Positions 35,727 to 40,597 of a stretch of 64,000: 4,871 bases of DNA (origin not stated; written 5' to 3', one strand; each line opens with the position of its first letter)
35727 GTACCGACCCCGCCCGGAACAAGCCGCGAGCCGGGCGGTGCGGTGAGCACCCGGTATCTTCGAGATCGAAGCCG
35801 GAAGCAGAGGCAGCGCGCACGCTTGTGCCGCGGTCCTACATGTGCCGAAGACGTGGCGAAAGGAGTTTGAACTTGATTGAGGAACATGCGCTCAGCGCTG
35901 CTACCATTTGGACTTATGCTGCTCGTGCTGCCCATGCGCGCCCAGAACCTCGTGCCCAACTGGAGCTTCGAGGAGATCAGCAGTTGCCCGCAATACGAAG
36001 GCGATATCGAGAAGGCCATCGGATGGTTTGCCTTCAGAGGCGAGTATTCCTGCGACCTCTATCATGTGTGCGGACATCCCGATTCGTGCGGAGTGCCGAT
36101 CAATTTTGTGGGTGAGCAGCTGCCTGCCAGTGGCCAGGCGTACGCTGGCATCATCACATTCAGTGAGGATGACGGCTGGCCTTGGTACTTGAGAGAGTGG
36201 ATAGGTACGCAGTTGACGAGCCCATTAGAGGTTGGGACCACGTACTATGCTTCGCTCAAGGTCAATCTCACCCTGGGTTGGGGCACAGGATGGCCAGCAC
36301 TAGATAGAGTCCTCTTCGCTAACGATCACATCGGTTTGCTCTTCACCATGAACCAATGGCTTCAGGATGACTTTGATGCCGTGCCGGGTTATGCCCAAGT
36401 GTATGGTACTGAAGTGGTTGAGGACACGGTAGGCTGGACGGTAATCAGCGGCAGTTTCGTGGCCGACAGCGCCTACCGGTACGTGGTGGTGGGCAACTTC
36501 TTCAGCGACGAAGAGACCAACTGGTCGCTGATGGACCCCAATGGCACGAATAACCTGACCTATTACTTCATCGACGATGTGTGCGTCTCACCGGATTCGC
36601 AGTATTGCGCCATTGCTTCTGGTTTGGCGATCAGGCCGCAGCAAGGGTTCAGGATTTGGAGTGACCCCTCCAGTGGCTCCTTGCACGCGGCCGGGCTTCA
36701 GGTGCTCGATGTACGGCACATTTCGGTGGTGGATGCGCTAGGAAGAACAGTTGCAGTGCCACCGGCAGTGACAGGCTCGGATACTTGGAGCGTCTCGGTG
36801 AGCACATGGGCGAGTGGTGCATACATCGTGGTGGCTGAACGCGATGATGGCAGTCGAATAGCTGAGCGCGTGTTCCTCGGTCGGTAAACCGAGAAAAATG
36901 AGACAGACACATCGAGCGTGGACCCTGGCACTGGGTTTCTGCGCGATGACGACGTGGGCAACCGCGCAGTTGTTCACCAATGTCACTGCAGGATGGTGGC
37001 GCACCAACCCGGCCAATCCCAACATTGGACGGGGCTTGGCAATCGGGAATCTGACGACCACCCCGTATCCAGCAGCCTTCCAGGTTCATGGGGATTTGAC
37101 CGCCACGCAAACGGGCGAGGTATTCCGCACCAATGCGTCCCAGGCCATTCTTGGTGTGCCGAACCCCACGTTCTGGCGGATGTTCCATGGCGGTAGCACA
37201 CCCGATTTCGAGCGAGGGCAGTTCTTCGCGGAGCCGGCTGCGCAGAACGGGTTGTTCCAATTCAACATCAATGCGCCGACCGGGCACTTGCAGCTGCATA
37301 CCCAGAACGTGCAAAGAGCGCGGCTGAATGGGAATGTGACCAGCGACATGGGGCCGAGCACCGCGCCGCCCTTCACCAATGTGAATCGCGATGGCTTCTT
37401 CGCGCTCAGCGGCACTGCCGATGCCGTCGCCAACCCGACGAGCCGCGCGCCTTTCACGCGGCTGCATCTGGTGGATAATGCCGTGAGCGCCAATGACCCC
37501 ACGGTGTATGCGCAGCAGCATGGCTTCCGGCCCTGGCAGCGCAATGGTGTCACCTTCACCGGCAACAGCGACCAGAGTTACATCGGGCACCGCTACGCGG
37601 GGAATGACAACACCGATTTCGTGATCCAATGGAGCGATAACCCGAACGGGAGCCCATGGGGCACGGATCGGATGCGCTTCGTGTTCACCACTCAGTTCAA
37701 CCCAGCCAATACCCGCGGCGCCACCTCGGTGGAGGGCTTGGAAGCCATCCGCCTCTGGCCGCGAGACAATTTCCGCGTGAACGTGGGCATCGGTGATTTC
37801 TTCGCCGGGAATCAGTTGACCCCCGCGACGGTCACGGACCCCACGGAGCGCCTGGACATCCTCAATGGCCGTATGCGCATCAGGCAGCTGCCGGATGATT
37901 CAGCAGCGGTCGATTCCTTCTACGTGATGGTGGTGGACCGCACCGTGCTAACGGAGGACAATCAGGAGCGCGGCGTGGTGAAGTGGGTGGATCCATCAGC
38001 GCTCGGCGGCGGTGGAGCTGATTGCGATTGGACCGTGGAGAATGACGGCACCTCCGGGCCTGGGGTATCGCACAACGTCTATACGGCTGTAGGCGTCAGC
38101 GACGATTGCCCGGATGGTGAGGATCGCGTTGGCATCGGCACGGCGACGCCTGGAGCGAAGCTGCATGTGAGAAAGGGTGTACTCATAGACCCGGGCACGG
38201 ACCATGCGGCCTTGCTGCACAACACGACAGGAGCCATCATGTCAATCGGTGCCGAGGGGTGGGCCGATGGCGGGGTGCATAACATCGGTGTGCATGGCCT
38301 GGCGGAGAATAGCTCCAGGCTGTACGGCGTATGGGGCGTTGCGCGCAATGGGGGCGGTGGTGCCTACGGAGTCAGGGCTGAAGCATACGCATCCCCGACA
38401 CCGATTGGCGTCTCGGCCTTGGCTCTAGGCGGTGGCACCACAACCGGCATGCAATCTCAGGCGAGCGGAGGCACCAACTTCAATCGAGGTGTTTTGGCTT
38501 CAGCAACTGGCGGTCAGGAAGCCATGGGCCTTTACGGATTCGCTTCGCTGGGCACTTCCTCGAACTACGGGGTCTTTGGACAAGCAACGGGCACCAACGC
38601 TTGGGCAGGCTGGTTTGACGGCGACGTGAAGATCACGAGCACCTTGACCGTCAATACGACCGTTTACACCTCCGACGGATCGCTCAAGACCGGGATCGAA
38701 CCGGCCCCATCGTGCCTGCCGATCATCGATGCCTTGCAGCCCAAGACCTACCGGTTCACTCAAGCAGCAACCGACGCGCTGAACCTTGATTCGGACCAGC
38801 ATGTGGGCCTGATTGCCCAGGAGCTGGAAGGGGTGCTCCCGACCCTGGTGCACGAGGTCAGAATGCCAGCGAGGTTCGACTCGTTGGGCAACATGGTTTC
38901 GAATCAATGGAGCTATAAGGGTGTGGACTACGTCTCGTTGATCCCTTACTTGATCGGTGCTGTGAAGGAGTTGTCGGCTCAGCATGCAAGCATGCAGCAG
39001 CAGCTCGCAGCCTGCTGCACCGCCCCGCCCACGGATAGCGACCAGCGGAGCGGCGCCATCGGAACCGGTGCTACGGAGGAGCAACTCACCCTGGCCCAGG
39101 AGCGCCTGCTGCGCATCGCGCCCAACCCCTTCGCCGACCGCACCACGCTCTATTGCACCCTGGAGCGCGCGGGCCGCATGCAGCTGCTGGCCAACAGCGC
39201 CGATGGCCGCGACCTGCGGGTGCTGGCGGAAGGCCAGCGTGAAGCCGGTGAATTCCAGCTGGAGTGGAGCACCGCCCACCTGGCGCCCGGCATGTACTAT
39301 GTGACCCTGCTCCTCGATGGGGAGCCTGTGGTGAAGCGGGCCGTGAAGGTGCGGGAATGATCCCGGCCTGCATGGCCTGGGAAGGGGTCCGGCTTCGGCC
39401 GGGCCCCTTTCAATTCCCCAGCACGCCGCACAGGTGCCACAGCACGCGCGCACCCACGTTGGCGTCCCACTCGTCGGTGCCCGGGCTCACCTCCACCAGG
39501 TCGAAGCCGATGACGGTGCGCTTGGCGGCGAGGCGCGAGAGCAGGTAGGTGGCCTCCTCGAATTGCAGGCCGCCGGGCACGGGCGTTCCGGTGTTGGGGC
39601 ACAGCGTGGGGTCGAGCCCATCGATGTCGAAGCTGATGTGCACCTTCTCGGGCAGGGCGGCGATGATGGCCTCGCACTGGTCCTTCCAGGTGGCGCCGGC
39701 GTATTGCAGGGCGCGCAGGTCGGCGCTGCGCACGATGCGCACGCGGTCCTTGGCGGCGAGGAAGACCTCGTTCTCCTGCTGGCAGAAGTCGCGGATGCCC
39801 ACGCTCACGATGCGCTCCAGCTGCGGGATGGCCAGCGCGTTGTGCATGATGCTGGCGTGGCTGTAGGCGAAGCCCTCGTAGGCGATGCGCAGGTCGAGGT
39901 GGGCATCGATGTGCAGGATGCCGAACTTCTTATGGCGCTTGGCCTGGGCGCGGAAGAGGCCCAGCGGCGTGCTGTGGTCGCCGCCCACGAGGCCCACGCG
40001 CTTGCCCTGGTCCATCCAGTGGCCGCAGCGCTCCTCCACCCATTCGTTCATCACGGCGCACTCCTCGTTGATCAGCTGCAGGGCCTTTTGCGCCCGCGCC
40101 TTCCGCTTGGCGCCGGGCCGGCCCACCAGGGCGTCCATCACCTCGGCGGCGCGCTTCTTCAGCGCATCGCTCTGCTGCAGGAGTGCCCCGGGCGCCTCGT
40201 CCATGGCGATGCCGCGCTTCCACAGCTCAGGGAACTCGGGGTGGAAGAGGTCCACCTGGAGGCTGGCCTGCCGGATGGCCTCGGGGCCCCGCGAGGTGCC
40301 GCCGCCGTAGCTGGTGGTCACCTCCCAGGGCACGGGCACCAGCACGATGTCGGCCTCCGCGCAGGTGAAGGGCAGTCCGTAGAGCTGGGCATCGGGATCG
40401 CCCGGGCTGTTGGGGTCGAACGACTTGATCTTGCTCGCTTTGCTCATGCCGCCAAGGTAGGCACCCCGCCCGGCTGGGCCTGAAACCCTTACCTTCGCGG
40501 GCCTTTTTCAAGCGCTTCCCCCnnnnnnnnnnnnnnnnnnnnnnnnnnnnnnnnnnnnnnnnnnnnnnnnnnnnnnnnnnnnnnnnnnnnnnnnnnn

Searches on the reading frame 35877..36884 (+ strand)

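Call 84: search_protein_families(library=pfam, proteins=[window:35877-36884:+], max_evalue=0.01)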
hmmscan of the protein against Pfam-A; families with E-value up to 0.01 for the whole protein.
window:35877-36884:+ (336 aa): 1 family
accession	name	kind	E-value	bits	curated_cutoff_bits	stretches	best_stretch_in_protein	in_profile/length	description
PF18962.6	Por_Secre_tail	-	0.0065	17.2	27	0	281-327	23-69/75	Secretion system C-terminal sorting domain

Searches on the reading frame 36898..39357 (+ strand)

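Call 84: search_protein_families(library=pfam, proteins=[window:36898-39357:+], max_evalue=0.01)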
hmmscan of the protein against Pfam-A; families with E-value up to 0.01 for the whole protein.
window:36898-39357:+ (820 aa): 1 family
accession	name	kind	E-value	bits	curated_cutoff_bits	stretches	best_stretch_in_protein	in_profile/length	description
PF13884.11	Peptidase_S74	-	1.5e-10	41.6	22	1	592-651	1-57/58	Chaperone of endosialidase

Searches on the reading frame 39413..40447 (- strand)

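Call 57: search_protein_families(library=pfam, proteins=[window:39413-40447:-], max_evalue=0.001)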
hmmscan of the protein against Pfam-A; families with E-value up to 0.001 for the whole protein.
window:39413-40447:- (345 aa): 1 family
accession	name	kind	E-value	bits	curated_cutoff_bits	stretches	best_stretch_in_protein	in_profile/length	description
PF00491.26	Arginase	-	1.1e-55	189.6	22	1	32-339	1-277/280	Arginase family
